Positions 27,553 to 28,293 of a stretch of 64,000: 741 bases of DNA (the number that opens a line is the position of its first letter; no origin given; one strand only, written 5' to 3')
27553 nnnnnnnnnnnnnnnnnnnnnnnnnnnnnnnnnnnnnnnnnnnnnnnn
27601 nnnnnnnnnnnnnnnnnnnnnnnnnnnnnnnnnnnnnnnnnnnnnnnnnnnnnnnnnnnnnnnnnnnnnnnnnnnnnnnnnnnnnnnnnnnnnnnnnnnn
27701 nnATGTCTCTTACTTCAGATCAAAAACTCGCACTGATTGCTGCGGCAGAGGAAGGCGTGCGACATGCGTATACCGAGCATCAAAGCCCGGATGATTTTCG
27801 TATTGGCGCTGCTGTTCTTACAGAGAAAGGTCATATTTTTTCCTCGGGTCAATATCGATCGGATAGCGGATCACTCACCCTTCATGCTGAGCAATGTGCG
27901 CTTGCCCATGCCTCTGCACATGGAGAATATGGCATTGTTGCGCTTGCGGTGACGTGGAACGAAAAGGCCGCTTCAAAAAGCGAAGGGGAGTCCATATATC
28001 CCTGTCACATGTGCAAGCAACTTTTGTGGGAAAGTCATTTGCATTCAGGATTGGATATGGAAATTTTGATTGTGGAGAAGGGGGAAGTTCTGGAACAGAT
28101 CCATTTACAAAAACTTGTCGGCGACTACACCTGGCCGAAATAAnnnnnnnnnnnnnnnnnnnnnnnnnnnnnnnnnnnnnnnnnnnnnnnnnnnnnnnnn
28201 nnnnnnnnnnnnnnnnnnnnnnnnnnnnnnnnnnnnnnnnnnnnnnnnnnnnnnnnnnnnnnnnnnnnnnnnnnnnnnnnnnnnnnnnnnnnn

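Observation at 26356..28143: Cytidine deaminase duplicated around an inserted, compositionally foreign exported-protein gene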

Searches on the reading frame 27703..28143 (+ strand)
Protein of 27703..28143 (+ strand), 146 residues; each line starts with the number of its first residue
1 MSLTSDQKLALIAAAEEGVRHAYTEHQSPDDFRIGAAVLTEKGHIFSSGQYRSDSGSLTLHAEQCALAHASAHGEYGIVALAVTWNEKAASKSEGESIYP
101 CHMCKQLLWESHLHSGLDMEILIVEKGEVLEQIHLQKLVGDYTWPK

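Call 6: search_protein_families(library=pfam, proteins=[window:27703-28143:+], max_evalue=0.01)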
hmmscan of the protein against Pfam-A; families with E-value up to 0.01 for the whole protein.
window:27703-28143:+ (146 aa): 1 family
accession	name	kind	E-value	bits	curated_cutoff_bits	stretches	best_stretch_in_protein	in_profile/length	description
PF00383.29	dCMP_cyt_deam_1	-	4.3e-11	43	25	1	21-112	17-94/102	Cytidine and deoxycytidylate deaminase zinc-binding region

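Call 7: search_protein_families(library=ncbifam, proteins=[window:27703-28143:+], max_evalue=0.01)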
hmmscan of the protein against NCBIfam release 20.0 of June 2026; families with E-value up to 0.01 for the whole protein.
window:27703-28143:+ (146 aa): 7 families
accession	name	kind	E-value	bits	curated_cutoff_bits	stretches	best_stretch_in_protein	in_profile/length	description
TIGR01354.1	cyt_deam_tetra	equivalog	2.3e-13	50.5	113.65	1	11-139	3-117/126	cytidine deaminase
NF004064.0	PRK05578.1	equivalog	3.3e-11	43.4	74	1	10-124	8-109/130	cytidine deaminase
NF005314.0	PRK06848.1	equivalog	6.2e-11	42.5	131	1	6-139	5-130/139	cytidine deaminase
TIGR01355.1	cyt_deam_dimer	equivalog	4.2e-09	36.1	275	1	21-128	31-126/283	cytidine deaminase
NF009076.0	PRK12411.1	equivalog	1.1e-08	35.1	216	1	10-110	5-95/132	cytidine deaminase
NF006537.0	PRK09027.1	equivalog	1.2e-07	31.4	153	1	31-127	70-153/295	cytidine deaminase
NF006155.0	PRK08298.1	equivalog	0.0079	16.2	129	1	24-109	15-97/136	cytidine deaminase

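Call 11: find_encoding_contigs(protein=window:27703-28143:+, flank=6000, max_places=8)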
Protein window:27703-28143:+ (146 aa): 15 contigs read that carry it; 6 places shown.
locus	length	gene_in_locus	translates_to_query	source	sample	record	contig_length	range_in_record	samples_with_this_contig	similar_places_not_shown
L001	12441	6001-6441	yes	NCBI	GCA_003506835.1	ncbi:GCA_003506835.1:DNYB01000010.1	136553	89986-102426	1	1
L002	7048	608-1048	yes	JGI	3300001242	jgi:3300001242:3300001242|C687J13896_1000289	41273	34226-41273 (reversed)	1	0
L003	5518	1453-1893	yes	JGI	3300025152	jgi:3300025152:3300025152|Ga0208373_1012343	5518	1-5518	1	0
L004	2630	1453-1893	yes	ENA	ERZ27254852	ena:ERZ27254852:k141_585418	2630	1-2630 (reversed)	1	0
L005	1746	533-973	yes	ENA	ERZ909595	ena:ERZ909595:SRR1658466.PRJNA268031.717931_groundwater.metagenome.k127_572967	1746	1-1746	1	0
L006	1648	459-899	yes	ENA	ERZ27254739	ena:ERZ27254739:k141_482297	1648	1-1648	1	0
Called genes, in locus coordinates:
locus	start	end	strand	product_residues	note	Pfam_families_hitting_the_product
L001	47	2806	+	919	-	PF07517:SecA_DEAD, PF01043:SecA_PP_bind, PF21090:P-loop_SecA, PF07516:SecA_SW, PF02810:SEC-C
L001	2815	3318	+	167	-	PF01936:NYN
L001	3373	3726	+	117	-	-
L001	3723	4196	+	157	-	-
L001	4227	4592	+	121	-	-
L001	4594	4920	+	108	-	PF00383:dCMP_cyt_deam_1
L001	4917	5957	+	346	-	-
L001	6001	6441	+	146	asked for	PF00383:dCMP_cyt_deam_1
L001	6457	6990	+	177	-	PF00293:NUDIX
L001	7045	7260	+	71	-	PF07866:DUF1653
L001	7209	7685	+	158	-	PF00293:NUDIX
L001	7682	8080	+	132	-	-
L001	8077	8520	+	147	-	-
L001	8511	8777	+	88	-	PF04266:ASCH (weak), PF12961:DUF3850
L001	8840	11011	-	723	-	PF00403:HMA, PF00122:E1-E2_ATPase, PF00702:Hydrolase, PF08282:Hydrolase_3 (weak)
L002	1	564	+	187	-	?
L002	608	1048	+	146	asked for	PF00383:dCMP_cyt_deam_1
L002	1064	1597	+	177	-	PF00293:NUDIX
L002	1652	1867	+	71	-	PF07866:DUF1653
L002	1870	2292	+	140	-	PF00293:NUDIX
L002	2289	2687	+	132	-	-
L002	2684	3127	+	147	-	-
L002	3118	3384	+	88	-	PF04266:ASCH (weak), PF12961:DUF3850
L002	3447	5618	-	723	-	PF00403:HMA, PF00122:E1-E2_ATPase, PF00702:Hydrolase, PF08282:Hydrolase_3 (weak)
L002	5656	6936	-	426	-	PF00403:HMA, PF13386:DsbD_2, PF13473:Cupredoxin_1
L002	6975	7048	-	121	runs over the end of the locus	-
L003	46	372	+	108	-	PF00383:dCMP_cyt_deam_1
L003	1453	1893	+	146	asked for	PF00383:dCMP_cyt_deam_1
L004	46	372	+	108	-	PF00383:dCMP_cyt_deam_1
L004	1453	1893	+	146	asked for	PF00383:dCMP_cyt_deam_1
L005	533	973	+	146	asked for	PF00383:dCMP_cyt_deam_1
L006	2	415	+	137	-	?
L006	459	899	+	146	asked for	PF00383:dCMP_cyt_deam_1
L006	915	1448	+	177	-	PF00293:NUDIX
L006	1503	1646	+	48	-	?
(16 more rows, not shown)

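Call 13: find_homologous_proteins(query=window:27703-28143:+)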
Query window:27703-28143:+ (146 aa): 280 proteins with E <= 0.001 among 381 candidates; the best 120 are listed.
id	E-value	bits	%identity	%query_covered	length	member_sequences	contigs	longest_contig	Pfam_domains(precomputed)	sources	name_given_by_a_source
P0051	7.0e-90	316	98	100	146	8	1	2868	PF00383.30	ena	-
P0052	3.7e-80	285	87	100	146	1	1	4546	PF00383.30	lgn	-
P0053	9.6e-76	270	84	100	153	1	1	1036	PF00383.30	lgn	-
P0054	3.3e-75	269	82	100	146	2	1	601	PF00383.30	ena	-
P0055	4.6e-57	210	65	99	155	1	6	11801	PF00383.30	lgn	-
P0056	1.1e-55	206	62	100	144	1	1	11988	PF00383.30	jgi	jgi:cytidine deaminase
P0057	6.0e-53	197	64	99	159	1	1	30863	PF00383.30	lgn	-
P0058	7.4e-53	196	64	93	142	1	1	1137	PF00383.30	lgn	-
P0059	4.2e-52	194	64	98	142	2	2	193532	PF00383.30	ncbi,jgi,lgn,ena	-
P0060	1.0e-51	193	64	98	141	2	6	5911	PF00383.30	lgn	-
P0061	1.5e-51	192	61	99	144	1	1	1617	PF00383.30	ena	-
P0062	2.8e-51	191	63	100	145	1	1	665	PF00383.30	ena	-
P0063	4.0e-51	191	60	99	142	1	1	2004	PF00383.30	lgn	-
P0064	2.0e-50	188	60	99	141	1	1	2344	PF00383.30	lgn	-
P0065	2.8e-50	188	62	98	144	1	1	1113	PF00383.30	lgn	-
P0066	9.1e-50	186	63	99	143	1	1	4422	PF00383.30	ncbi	-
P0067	2.6e-49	185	61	100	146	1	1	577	PF00383.30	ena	-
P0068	2.7e-49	185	56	99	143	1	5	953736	PF00383.30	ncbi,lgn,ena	-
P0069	4.7e-49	184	63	93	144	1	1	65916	PF00383.30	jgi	jgi:cytidine deaminase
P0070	1.9e-48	182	62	97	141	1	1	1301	PF00383.30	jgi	jgi:cytidine deaminase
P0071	4.3e-48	181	61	99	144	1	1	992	PF00383.30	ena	-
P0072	7.5e-47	177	54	99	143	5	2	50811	PF00383.30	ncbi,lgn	-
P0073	8.4e-47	177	61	100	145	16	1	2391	PF00383.30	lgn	-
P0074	1.2e-46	176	53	99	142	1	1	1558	PF00383.30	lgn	-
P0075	1.8e-46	176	61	93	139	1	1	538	PF00383.30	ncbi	-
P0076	3.2e-46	175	58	99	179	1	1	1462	PF00383.30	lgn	-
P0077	7.7e-46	174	60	100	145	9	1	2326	PF00383.30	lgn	-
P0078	8.9e-46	173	52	99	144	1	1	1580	PF00383.30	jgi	-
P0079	1.1e-45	173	60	100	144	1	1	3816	PF00383.30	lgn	-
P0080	1.2e-45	173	56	99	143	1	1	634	PF00383.30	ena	-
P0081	1.3e-45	173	59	100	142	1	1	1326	PF00383.30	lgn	-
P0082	2.1e-45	172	56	100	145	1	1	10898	PF00383.30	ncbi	-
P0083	3.8e-45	171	62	93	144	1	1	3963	PF00383.30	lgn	-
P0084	4.1e-45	171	59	100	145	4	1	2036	PF00383.30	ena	-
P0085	8.1e-45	170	58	100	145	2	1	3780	PF00383.30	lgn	-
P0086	1.1e-44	170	60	100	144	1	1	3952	PF00383.30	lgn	-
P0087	1.4e-44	169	59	100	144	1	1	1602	PF00383.30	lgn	-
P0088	1.6e-44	169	59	100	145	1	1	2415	PF00383.30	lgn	-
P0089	1.9e-44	169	59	100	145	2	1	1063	PF00383.30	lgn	-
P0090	2.1e-44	169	58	100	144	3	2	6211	PF00383.30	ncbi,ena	ncbi:MAG: hypothetical protein AAB520_04300 [Patescibacteria group bacterium]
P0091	2.9e-44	168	57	99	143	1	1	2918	PF00383.30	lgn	-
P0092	3.9e-44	168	59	100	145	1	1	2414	PF00383.30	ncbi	ncbi:MAG: hypothetical protein ABID64_01250 [Nitrospirota bacterium]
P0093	4.3e-44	168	59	99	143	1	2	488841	PF00383.30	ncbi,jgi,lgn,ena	ncbi:MAG: hypothetical protein WC750_01755 [Patescibacteria group bacterium]|jgi:cytidine deaminase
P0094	4.9e-44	168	59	100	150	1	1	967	PF00383.30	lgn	-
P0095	5.6e-44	168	58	100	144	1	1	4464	PF00383.30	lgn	-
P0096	5.8e-44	168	60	93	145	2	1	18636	PF00383.30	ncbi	-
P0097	6.3e-44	167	60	93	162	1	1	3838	PF00383.30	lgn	-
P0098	7.3e-44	167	57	99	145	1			PF00383.30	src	-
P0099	8.1e-44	167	59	100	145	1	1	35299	PF00383.30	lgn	-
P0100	8.4e-44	167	58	100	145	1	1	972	PF00383.30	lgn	-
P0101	9.6e-44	167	58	100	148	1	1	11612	PF00383.30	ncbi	-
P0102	1.0e-43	167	58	100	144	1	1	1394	PF00383.30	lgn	-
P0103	1.0e-43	167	56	100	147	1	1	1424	PF00383.30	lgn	-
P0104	1.6e-43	166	57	100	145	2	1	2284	PF00383.30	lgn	-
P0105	1.8e-43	166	57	98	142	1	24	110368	PF00383.30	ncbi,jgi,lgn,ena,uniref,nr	ncbi:MAG: hypothetical protein A2418_00785 [Candidatus Brennerbacteria bacterium RIFOXYC1_FULL_41_11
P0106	2.7e-43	165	57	100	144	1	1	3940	PF00383.30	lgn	-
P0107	3.3e-43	165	61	92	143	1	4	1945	PF00383.30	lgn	-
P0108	3.7e-43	165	59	100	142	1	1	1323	PF00383.30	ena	-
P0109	5.7e-43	164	56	100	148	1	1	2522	PF00383.30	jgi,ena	-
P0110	6.2e-43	164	56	100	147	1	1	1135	PF00383.30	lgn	-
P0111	6.6e-43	164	55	99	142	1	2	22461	PF00383.30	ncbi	-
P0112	7.2e-43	164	56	100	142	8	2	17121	PF00383.30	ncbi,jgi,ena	-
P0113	8.5e-43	164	61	92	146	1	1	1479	PF00383.30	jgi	jgi:cytidine deaminase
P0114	9.3e-43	164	61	92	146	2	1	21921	PF00383.30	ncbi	-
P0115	1.3e-42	163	57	100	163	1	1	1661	PF00383.30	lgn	-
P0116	1.5e-42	163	59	93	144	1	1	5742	PF00383.30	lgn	-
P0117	1.6e-42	163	55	100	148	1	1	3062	PF00383.30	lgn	-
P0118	1.7e-42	163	56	99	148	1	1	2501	PF00383.30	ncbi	-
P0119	2.1e-42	162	58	100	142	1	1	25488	PF00383.30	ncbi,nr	ncbi:MAG: hypothetical protein HYS52_02160 [Candidatus Wildermuthbacteria bacterium]|nr:hypothetical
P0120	2.2e-42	162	56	100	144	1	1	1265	PF00383.30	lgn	-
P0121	2.5e-42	162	56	100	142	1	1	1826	PF00383.30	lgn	-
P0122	2.7e-42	162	56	100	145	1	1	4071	PF00383.30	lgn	-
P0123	2.7e-42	162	56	100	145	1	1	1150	PF00383.30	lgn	-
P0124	2.7e-42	162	56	98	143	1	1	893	PF00383.30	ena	-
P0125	3.7e-42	162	58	93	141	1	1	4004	PF00383.30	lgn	-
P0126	4.2e-42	161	55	100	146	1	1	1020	PF00383.30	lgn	-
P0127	4.5e-42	161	56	97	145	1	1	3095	PF00383.30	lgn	-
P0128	4.8e-42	161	59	99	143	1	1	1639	PF00383.30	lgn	-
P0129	5.0e-42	161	57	93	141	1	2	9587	PF00383.30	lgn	-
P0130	6.4e-42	161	56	99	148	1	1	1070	PF00383.30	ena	-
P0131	6.6e-42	161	59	93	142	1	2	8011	PF00383.30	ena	-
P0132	7.0e-42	161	58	99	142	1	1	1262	PF00383.30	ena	-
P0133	8.6e-42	160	56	100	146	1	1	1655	PF00383.30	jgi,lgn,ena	-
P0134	8.8e-42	160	57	93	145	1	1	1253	PF00383.30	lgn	-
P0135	8.9e-42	160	59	89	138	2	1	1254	PF00383.30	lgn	-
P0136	1.2e-41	160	51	99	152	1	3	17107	PF00383.30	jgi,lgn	jgi:cytidine deaminase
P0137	1.3e-41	160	56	100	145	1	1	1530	PF00383.30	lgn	-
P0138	1.5e-41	160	58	99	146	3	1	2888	PF00383.30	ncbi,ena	-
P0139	1.7e-41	160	60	92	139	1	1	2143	PF00383.30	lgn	-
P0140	3.5e-41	158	56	98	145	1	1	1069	PF00383.30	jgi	jgi:cytidine deaminase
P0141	3.8e-41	158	58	98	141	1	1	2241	PF00383.30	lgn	-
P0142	5.1e-41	158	59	100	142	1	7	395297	PF00383.30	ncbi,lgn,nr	ncbi:MAG: hypothetical protein HYW95_01460 [Candidatus Wildermuthbacteria bacterium]|nr:hypothetical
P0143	5.5e-41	158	56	98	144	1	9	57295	PF00383.30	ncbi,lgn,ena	-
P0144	6.6e-41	158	58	94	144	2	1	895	PF00383.30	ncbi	-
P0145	1.1e-40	157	53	99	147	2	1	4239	PF00383.30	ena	-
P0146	1.5e-40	156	60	93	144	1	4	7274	PF00383.30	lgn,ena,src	-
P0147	2.5e-40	156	57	93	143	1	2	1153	PF00383.30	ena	-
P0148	2.7e-40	156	56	100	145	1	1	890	PF00383.30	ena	-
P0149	3.1e-40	155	53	98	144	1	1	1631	PF00383.30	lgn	-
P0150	3.6e-40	155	54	100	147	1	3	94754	PF00383.30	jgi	jgi:cytidine deaminase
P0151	3.7e-40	155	58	99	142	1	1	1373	PF00383.30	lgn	-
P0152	3.7e-40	155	54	98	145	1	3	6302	PF00383.30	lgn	-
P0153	5.4e-40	155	54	100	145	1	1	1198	PF00383.30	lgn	-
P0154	5.4e-40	155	55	99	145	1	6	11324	PF00383.30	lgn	-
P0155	5.5e-40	155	54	98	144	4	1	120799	PF00383.30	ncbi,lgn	-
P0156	5.9e-40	155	56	100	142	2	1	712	PF00383.30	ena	-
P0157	6.7e-40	154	56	93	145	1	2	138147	PF00383.30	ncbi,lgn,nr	ncbi:MAG: hypothetical protein HY364_05425 [Candidatus Aenigmarchaeota archaeon]|nr:hypothetical pro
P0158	7.9e-40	154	58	93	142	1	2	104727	PF00383.30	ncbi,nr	ncbi:MAG: hypothetical protein HYV77_01930 [Candidatus Wildermuthbacteria bacterium]|nr:hypothetical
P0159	8.5e-40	154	53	97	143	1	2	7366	PF00383.30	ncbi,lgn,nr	ncbi:cytidine deaminase [Patescibacteria group bacterium]|nr:cytidine deaminase [Patescibacteria gro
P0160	1.4e-39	153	53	99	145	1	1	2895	PF00383.30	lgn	-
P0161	2.5e-39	152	58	88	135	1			PF00383.30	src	-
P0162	4.0e-39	152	54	92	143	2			PF00383.30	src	-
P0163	6.4e-39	151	51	98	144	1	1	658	PF00383.30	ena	-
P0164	6.9e-39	151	53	99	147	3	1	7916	PF00383.30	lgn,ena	-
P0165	1.4e-38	150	54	99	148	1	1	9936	PF00383.30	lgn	-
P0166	1.7e-38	150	53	98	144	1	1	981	PF00383.30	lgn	-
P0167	1.7e-38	150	51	98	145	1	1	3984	PF00383.30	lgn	-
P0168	1.9e-38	150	54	93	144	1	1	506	PF00383.30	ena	-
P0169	3.6e-38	149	54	99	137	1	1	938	PF00383.30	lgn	-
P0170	5.5e-38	148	52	100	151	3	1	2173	PF00383.30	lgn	-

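Call 18: find_encoding_contigs(protein=P0052, flank=6000, max_places=4)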
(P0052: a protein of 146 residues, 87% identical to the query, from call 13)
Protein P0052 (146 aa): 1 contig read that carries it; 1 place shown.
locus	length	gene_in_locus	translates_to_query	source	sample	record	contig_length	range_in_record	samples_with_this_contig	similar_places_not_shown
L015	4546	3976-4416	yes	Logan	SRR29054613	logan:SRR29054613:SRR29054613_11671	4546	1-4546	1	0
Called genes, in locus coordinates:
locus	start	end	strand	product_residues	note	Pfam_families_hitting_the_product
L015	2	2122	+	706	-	?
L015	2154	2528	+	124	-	PF05635:23S_rRNA_IVP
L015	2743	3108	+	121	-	-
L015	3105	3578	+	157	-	-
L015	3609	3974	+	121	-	-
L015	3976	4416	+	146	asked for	PF00383:dCMP_cyt_deam_1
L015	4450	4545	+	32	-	?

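Call 19: find_encoding_contigs(protein=P0055, flank=8000, max_places=4)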
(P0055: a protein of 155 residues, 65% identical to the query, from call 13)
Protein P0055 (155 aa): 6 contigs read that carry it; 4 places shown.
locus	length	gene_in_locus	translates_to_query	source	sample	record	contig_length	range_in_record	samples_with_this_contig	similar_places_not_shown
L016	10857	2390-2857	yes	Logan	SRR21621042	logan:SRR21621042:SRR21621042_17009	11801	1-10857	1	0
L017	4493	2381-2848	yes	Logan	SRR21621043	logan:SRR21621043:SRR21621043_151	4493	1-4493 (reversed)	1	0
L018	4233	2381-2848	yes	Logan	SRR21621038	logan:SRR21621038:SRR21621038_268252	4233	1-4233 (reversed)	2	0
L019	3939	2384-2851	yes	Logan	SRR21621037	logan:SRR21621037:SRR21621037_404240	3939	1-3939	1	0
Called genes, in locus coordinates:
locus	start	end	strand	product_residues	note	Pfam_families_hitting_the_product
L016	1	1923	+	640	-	?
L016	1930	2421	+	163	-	-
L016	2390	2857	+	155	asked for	PF00383:dCMP_cyt_deam_1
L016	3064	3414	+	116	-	-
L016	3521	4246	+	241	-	PF01182:Glucosamine_iso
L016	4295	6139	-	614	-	PF00009:GTP_EFTU, PF01926:MMR_HSR1 (faint), PF00679:EFG_C, PF21018:BipA_C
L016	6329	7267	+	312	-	PF02618:YceG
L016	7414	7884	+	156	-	PF23951:DUF7282 (weak)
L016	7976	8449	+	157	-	PF23951:DUF7282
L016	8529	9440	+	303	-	PF01565:FAD_binding_4, PF02873:MurB_C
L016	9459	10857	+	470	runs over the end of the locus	PF02934:GatB_N, PF02637:GatB_Yqey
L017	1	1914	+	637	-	?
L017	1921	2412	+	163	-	-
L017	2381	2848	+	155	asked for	PF00383:dCMP_cyt_deam_1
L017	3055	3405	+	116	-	-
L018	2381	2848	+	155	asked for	PF00383:dCMP_cyt_deam_1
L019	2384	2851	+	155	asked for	PF00383:dCMP_cyt_deam_1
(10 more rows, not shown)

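Call 20: find_encoding_contigs(protein=P0057, flank=8000, max_places=3)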
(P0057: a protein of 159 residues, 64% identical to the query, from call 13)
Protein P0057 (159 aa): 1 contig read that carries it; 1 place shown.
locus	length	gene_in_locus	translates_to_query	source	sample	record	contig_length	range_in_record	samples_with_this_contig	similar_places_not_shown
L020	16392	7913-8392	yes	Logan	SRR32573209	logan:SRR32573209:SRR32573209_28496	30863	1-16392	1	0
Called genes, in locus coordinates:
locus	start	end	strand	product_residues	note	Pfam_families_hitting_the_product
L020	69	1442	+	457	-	PF00753:Lactamase_B, PF23023:Anti-Pycsar_Apyc1, PF12706:Lactamase_B_2, PF16661:Lactamase_B_6, PF10996:Beta-Casp, PF07521:RMMBL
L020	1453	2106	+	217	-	PF18306:LDcluster4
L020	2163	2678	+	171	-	PF05198:IF3_N, PF00707:IF3_C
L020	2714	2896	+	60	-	PF01632:Ribosomal_L35p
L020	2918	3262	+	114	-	PF00453:Ribosomal_L20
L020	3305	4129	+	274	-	PF01261:AP_endonuc_2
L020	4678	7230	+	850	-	PF07517:SecA_DEAD, PF01043:SecA_PP_bind, PF21090:P-loop_SecA, PF07516:SecA_SW, PF02810:SEC-C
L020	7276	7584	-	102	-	-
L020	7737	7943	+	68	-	-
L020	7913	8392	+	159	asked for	PF00383:dCMP_cyt_deam_1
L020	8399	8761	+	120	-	PF18823:InPase (weak)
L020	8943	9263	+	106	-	-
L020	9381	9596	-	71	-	-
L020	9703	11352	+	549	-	PF01565:FAD_binding_4, PF02913:FAD-oxidase_C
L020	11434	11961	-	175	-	-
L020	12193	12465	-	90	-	-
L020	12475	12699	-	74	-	-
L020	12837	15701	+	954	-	PF00133:tRNA-synt_1, PF09334:tRNA-synt_1g, PF13603:tRNA-synt_1_2, PF00293:NUDIX, PF00133:tRNA-synt_1, PF08264:Anticodon_1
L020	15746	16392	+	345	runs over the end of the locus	PF04545:Sigma70_r4, PF05066:HARE-HTH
